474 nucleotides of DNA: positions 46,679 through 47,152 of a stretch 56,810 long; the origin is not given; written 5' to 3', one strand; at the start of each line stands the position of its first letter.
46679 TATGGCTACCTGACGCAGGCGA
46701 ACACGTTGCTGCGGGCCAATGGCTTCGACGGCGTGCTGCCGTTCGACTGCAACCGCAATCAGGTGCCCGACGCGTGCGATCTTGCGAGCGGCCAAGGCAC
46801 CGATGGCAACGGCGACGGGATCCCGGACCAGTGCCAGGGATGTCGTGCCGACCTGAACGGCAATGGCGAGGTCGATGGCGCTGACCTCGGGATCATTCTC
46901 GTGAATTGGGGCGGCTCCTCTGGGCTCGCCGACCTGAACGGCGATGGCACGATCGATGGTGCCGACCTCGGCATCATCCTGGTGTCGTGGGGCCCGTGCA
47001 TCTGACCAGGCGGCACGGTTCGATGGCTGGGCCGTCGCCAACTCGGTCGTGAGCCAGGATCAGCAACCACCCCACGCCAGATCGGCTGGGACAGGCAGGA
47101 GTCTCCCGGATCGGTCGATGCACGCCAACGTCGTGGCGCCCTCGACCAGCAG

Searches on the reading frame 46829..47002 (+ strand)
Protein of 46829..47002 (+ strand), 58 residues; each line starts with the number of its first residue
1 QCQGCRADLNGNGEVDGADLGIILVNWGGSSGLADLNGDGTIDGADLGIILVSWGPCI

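Call 40: search_protein_families(library=pfam, proteins=[window:46829-47002:+], max_evalue=10)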
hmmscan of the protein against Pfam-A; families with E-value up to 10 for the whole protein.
seq(58 aa): 7 families
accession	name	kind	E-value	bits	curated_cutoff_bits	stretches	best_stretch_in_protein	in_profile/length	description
PF00036.39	EF-hand_1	-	1.1e-05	25.1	25.4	2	33-51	8-26/29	EF hand domain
PF13405.12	EF-hand_6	-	1.2e-05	25.1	25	2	34-55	9-30/30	EF-hand domain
PF00404.24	Dockerin_1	-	2.8e-05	24.7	22.9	1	7-49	2-51/57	Dockerin type I domain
PF13202.12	EF-hand_5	-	0.00011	21.9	25.9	2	34-47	8-21/25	EF hand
PF13499.12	EF-hand_7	-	0.01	16.6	30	1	34-49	11-26/67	EF-hand domain pair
PF01839.29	FG-GAP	-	0.074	13.4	22.1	1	28-40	2-14/37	FG-GAP repeat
PF04319.19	NifZ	-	0.28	11.3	27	1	35-55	15-35/73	NifZ domain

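Call 41: search_protein_families(library=ncbifam, proteins=[window:46829-47002:+], max_evalue=10)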
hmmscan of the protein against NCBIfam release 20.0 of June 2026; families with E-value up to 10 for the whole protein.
seq(58 aa): 1 family
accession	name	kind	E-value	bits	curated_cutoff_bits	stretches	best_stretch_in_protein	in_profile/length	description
NF041540.1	dockerin_GC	domain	1.9e-06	28.1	29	1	5-52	1-61/67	GC-type dockerin domain-anchored protein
